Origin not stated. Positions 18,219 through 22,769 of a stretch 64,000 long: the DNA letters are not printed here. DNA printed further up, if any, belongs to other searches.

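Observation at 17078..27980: ElbD-like ether-lipid megasynthase operon in a flagellated diderm, with an unusual set of accessory genes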

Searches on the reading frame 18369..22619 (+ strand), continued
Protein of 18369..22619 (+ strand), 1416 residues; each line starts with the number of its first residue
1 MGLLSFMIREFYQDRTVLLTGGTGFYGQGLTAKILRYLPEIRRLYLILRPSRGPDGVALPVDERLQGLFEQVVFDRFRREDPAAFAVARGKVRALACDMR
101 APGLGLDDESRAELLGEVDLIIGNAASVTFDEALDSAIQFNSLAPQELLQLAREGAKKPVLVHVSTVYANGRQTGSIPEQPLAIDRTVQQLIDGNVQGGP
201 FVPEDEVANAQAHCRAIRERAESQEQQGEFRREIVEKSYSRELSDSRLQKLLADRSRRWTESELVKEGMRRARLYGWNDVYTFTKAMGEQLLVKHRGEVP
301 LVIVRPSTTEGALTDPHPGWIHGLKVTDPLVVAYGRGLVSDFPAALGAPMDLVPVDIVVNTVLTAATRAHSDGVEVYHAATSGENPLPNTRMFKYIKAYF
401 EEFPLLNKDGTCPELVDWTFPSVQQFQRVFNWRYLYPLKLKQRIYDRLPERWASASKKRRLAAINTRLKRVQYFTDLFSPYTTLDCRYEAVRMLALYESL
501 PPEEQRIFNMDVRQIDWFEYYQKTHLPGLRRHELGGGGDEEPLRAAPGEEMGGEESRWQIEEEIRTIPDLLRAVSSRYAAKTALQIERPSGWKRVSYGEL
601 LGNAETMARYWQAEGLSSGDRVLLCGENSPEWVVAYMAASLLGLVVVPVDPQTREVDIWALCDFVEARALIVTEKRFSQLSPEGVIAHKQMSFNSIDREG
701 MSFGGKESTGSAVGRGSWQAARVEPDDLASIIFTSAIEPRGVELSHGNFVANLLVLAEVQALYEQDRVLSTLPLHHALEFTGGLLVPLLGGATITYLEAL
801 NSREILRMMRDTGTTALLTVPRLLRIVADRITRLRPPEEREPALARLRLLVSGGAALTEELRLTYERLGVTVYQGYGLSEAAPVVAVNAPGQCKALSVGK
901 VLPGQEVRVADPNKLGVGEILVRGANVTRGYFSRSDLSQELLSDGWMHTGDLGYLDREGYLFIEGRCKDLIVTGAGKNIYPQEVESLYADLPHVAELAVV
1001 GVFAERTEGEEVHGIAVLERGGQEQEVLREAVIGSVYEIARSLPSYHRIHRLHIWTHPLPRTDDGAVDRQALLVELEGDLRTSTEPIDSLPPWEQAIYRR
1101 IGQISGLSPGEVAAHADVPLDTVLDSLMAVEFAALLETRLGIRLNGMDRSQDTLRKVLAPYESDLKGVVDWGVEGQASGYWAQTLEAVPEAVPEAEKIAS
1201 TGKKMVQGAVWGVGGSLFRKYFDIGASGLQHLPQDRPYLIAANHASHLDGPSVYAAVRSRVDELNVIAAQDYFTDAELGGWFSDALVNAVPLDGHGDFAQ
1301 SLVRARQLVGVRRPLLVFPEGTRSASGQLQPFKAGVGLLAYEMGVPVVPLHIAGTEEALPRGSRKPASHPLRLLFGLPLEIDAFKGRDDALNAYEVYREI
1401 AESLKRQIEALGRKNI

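Call 32: find_related_loci(query=A1, collection=genome_contigs, flank=8000)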
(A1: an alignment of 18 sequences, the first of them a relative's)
Query A1 (1468 aa) in genome_contigs; peptide patterns used: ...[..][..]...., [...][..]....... (x = any residue, [..] = any of these).
600 stretches matched a pattern (row limit reached: there are more); 600 encode a relative of the query (tblastn E <= 1e-3); the best 80 are kept; 80 distinct loci.
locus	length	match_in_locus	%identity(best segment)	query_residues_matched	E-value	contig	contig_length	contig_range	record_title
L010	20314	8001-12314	52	1-1467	0e+0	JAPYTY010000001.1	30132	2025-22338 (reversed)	MAG: Acidobacteriota bacterium isolate PW8.concoct.193_sub PW8_1820_length_30132_cov_7.708748, whole genome shotgun sequ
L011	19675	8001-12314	50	1-1460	0e+0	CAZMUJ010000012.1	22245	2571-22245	MAG TPA_asm: uncultured Acidobacteriota bacterium isolate SRP092796_co1_103 genome assembly, contig: k141_6685540, whole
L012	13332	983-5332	56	1-1468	0e+0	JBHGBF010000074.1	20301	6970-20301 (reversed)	MAG: Acidobacteriota bacterium isolate SBS.BIN.3 SBSBIN3_contig_74, whole genome shotgun sequence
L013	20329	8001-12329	52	1-1462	0e+0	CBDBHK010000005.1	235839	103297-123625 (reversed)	MAG: Acidobacteriota bacterium isolate 99fda0a5-85d9-418a-8fd5-750ac8318952 genome assembly, contig: contig_5, whole gen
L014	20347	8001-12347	55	1-1465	0e+0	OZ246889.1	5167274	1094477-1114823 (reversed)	MAG: Acidobacteriota bacterium isolate ff652510-edf4-4ec4-9be5-423faa167112 genome assembly, chromosome: 1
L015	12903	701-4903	41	7-1462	0e+0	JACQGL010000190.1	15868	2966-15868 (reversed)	MAG: Armatimonadetes bacterium isolate NC_groundwater_1072_Ag_S2p5_66_82 S_2p5_S6_coassembly_k141_3551714, whole genome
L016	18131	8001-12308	55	1-1465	0e+0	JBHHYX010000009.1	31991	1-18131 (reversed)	MAG: Acidobacteriota bacterium isolate Maj_2_bin.26 NODE_543_length_31991_cov_7.699931, whole genome shotgun sequence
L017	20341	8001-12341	35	10-1462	0e+0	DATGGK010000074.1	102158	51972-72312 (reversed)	MAG TPA_asm: Planctomycetota bacterium isolate SMAG_U9752 k141_1418275, whole genome shotgun sequence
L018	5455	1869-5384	37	2-1219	0e+0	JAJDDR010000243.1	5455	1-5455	MAG: Phycisphaerae bacterium isolate OFTM285 OFTM285_242, whole genome shotgun sequence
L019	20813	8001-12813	36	8-1466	0e+0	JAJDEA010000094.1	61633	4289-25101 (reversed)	MAG: Phycisphaerae bacterium isolate OFTM303 OFTM303_93, whole genome shotgun sequence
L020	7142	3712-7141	38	8-1435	0e+0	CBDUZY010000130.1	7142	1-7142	MAG TPA_asm: uncultured bacterium isolate SRR22302364_concoct_124 genome assembly, contig: ERZ25073603.6853, whole genom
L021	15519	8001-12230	31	8-1419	1e-175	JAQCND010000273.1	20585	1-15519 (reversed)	MAG: Bradymonadaceae bacterium isolate LUM.15 k149_1547815, whole genome shotgun sequence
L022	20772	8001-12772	36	3-1467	0e+0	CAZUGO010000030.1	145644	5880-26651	MAG TPA_asm: uncultured Planctomycetales bacterium isolate binchicken_co31_282 genome assembly, contig: k141_5145430, wh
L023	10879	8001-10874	36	450-1441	1e-134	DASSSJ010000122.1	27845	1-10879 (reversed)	MAG TPA_asm: Anaeromyxobacter sp. isolate SMAG_U512 k141_651366, whole genome shotgun sequence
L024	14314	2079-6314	32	8-1451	0e+0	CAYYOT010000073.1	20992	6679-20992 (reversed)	MAG TPA_asm: uncultured Myxococcales bacterium isolate SRP128890_co1_37 genome assembly, contig: NODE_4094_length_20992_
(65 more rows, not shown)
